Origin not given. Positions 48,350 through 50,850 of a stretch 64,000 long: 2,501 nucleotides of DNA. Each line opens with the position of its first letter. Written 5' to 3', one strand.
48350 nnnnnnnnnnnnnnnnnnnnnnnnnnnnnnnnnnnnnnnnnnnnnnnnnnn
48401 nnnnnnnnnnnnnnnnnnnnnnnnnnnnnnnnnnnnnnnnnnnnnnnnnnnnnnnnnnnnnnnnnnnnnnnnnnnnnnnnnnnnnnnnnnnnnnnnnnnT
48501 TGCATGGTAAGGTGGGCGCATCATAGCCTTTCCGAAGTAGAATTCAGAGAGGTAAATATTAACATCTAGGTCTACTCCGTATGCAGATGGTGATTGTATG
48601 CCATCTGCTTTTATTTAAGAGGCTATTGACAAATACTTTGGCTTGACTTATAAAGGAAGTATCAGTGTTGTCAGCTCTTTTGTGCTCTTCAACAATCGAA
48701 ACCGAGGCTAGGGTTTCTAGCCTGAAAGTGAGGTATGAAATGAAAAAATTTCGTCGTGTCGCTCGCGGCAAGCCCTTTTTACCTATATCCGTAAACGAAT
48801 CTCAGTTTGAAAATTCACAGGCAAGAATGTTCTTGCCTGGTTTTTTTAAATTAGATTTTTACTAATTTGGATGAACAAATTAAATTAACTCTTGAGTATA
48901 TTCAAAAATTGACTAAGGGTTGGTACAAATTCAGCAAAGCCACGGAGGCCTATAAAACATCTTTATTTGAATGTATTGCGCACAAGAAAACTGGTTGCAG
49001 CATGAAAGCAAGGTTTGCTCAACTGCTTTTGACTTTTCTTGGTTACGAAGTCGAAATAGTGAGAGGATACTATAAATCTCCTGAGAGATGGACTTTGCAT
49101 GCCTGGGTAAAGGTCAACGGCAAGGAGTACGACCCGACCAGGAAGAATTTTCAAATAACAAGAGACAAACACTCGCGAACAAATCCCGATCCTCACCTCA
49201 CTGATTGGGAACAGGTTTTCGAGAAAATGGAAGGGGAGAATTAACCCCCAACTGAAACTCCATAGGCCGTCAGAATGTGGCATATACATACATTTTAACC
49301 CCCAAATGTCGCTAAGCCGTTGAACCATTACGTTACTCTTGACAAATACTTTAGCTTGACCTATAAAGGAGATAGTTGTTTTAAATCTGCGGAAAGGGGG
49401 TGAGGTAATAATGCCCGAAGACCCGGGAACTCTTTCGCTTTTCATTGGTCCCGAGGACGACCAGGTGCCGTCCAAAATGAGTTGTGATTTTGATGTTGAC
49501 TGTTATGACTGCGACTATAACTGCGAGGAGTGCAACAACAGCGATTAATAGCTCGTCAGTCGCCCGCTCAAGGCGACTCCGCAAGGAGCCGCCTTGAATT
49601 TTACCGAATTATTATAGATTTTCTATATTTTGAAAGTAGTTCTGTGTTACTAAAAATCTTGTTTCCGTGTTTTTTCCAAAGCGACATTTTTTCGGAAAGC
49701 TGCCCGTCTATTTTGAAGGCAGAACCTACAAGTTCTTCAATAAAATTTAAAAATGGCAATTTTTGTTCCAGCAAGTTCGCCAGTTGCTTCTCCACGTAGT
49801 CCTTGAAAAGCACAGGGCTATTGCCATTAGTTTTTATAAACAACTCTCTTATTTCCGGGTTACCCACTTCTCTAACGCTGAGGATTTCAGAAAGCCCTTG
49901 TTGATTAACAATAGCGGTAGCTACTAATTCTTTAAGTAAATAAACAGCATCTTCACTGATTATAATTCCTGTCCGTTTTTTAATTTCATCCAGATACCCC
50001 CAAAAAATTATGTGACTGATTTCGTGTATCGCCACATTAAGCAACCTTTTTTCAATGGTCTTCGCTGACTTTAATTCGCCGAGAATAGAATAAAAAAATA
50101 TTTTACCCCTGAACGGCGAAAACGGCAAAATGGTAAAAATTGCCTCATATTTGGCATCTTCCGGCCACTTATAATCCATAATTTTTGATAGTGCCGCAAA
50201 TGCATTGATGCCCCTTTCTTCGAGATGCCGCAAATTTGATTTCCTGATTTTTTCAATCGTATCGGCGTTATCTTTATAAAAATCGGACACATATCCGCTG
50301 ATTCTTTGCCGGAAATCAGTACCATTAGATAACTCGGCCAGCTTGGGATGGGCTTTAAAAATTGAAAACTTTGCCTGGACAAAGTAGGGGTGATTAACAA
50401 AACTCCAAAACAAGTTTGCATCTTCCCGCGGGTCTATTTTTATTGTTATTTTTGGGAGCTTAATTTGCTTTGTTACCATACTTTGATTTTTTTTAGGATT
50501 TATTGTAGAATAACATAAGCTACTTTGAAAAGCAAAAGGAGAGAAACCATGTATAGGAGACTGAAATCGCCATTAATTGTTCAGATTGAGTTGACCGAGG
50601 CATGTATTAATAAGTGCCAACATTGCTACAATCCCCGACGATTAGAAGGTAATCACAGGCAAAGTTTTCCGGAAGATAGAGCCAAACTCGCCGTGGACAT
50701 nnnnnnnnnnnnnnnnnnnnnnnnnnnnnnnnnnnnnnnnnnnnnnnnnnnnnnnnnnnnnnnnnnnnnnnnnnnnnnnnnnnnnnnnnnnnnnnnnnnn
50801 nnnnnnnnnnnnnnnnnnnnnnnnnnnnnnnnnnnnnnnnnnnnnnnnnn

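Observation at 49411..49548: Unannotated 45-aa peptide with a Cys/Asp-dense core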

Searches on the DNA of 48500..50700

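Call 50: search_rna_families(source=window, start=48500, end=50700, threshold=evalue, max_evalue=1)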
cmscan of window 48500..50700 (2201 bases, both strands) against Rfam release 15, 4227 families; matches with E-value up to 1: 0.
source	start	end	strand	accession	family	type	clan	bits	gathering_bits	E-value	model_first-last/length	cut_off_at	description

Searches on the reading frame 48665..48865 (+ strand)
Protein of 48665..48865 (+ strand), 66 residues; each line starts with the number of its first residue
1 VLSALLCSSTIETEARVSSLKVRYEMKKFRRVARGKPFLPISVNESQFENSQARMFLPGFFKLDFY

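Call 57: search_protein_families(library=pfam, proteins=[window:48665-48865:+], max_evalue=1)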
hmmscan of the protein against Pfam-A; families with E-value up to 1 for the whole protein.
window:48665-48865:+ (66 aa): 0 families

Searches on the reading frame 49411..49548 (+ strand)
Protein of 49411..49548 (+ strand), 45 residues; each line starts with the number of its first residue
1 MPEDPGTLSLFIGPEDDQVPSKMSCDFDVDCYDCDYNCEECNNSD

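Call 5: search_protein_families(library=pfam, proteins=[window:49411-49548:+], max_evalue=0.01)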
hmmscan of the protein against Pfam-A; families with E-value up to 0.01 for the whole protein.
window:49411-49548:+ (45 aa): 0 families

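Call 6: search_protein_families(library=ncbifam, proteins=[window:49411-49548:+], max_evalue=0.01)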
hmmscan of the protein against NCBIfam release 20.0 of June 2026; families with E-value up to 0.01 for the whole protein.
window:49411-49548:+ (45 aa): 0 families

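Call 8: find_encoding_contigs(protein=window:49411-49548:+, flank=10000, max_places=10)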
Protein window:49411-49548:+ (45 aa): 1 contig read that carries it; 1 place shown.
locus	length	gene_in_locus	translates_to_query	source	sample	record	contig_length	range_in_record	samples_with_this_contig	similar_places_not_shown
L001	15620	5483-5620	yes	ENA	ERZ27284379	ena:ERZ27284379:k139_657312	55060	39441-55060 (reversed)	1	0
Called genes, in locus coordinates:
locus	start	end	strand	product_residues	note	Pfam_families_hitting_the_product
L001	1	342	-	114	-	?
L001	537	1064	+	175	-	-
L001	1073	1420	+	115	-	-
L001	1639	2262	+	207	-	-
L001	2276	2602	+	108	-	-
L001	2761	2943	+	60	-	-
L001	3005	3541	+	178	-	-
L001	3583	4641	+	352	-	PF04055:Radical_SAM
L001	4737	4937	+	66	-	-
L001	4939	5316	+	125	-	-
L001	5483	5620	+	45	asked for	-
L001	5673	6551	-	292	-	-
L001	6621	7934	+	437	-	PF04055:Radical_SAM, PF13353:Fer4_12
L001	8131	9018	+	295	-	PF16158:N_BRCA1_IG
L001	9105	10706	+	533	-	-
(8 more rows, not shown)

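Call 9: find_homologous_proteins(query=window:49411-49545:+, max_evalue=10)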
Query seq(45 aa) (45 aa): 1 proteins with E <= 10 among 1 candidates.
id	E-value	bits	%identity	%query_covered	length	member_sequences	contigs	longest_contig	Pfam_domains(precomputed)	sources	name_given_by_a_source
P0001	1.1e-23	99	100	100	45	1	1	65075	-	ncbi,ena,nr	ncbi:MAG: hypothetical protein CEN90_661 [Parcubacteria group bacterium Licking1014_17]|nr:MAG: hypo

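Call 22: search_protein_representatives(protein=window:49411-49548:+)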
Query: 45 residues. Proteins with E-value up to 0.001 (for the whole library): 1; up to 1e-10: 1; up to 1e-30: 0. The best 1 are listed.
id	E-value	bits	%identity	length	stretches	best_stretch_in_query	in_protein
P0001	3.5e-24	98.5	100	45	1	1-45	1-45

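Call 25: find_homologous_proteins(query=A2, max_evalue=1)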
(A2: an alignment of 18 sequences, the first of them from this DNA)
Query A2 (18 sequences) (45 aa, profile of the alignment): 124 proteins with E <= 1 among 567 candidates; the best 120 are listed.
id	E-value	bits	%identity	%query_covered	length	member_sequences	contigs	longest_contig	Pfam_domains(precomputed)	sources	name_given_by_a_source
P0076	7.9e-14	69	75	36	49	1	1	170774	-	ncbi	ncbi:MAG: hypothetical protein AB1333_00455 [Patescibacteria group bacterium]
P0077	3.9e-13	67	81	36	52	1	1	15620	-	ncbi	-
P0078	1.4e-12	65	85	29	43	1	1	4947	-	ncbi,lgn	-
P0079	1.7e-12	65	49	91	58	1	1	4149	-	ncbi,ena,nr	ncbi:MAG: hypothetical protein M1308_20590 [Actinobacteria bacterium]|nr:hypothetical protein [Actin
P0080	1.8e-12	65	87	33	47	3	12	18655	-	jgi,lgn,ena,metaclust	metaclust:\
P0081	5.0e-12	64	39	100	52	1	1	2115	-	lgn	-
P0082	1.5e-11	62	44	80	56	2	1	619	-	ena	-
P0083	1.7e-11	62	45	98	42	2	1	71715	-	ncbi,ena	-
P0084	1.8e-11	62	71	31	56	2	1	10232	-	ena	-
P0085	2.5e-11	61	75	36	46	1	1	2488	-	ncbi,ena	-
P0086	7.2e-11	60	49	82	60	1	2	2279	-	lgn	-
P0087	7.5e-11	60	88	36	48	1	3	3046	-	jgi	jgi:hypothetical protein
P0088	1.1e-10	59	82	38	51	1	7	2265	-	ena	-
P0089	1.8e-10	59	38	100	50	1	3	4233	-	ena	-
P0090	2.0e-10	58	73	31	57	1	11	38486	-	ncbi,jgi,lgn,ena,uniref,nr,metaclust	ncbi:MAG: hypothetical protein UX26_C0019G0004 [Parcubacteria group bacterium GW2011_GWC1_45_9]|unir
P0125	2.4e-8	52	79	31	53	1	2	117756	-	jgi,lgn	jgi:hypothetical protein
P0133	5.9e-8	51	63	18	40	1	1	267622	-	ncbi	-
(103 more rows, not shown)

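Call 26: search_protein_families(library=ncbifam, alignment_id=A2, max_evalue=10)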
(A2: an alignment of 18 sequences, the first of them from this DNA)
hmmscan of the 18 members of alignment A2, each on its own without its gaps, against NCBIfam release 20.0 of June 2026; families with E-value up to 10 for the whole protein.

A. member 1, seq(45 aa): 0 families

B. families by the number of members that match (of 18 scanned): 2 families
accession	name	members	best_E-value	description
TIGR04114.1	tSAM_targ_Cxxx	1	0.13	Cys-rich repeat-containing protein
TIGR03171.1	soxL2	1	2.8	Rieske iron-sulfur protein SoxL2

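Call 66: find_encoding_contigs(protein=P0090, flank=4000, max_places=2)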
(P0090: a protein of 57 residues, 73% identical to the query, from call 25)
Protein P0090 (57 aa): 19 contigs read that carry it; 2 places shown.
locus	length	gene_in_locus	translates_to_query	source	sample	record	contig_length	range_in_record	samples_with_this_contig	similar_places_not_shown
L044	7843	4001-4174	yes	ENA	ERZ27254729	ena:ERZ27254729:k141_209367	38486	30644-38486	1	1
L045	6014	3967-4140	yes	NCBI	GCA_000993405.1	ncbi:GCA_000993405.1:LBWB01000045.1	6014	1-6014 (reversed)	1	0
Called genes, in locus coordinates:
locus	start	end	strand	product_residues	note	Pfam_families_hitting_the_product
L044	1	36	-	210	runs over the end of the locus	PF09335:VTT_dom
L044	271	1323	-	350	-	PF01594:AI-2E_transport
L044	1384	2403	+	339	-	PF00152:tRNA-synt_2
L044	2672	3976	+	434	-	PF04055:Radical_SAM, PF13353:Fer4_12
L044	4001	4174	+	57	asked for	-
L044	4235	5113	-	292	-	-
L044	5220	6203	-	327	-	-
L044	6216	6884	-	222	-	-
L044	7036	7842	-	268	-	?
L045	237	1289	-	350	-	PF01594:AI-2E_transport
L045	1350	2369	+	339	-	PF00152:tRNA-synt_2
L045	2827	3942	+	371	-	PF04055:Radical_SAM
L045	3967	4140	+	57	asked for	-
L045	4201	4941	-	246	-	-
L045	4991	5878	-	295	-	-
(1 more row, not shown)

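Call 67: find_encoding_contigs(protein=P0125, flank=4000, max_places=2)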
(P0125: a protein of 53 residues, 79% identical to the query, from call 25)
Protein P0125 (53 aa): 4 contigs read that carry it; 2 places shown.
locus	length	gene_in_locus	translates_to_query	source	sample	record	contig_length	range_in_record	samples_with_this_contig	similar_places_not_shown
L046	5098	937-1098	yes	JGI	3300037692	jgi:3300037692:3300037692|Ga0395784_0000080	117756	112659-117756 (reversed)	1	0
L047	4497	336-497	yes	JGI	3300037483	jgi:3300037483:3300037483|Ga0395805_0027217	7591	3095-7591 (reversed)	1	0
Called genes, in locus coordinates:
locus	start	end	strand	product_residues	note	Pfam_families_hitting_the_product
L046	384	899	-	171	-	-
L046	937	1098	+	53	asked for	-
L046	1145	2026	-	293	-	-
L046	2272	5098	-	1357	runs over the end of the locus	PF00801:PKD (weak), PF18911:PKD_4 (weak)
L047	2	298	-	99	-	?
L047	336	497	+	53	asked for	-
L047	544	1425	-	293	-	-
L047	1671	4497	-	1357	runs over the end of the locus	PF00801:PKD (weak), PF18911:PKD_4 (weak)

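Call 68: find_encoding_contigs(protein=P0133, flank=4000, max_places=2)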
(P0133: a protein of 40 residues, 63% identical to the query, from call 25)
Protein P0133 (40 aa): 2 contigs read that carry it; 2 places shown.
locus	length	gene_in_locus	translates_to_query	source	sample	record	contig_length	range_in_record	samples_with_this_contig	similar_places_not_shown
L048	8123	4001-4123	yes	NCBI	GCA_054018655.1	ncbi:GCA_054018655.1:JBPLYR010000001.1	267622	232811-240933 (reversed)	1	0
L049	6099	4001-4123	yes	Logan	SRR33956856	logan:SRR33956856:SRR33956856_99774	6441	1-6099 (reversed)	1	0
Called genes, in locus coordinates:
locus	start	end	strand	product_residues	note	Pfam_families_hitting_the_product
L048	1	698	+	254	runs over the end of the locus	PF11463:R-HINP1I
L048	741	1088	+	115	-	PF03852:Vsr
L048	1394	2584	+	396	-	PF00078:RVT_1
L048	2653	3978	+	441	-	PF04055:Radical_SAM, PF13353:Fer4_12 (weak), PF13186:SPASM (weak)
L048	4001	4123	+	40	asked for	-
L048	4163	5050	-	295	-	-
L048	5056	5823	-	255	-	PF06044:DpnI, PF17726:DpnI_C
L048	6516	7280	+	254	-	-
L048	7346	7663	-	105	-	-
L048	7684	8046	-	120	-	-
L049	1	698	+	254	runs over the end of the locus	PF11463:R-HINP1I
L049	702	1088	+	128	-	PF03852:Vsr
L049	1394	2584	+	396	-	PF00078:RVT_1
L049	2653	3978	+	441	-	PF04055:Radical_SAM, PF13353:Fer4_12 (weak), PF13186:SPASM (weak)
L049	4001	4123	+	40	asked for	-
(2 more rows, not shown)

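Call 69: find_encoding_contigs(protein=P0079, flank=4000, max_places=2)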
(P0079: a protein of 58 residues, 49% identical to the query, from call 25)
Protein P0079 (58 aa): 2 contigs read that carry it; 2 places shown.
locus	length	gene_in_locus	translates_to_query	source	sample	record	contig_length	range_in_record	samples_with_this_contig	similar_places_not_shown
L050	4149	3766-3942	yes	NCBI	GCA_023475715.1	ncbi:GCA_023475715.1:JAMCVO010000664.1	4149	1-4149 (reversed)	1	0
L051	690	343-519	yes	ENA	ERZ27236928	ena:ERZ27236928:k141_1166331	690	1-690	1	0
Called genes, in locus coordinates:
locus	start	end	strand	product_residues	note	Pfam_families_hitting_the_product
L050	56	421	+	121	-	-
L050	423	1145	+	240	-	-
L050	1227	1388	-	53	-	-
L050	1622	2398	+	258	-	-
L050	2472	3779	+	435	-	PF04055:Radical_SAM, PF13353:Fer4_12, PF13186:SPASM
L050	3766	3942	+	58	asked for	-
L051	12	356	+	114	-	-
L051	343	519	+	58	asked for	-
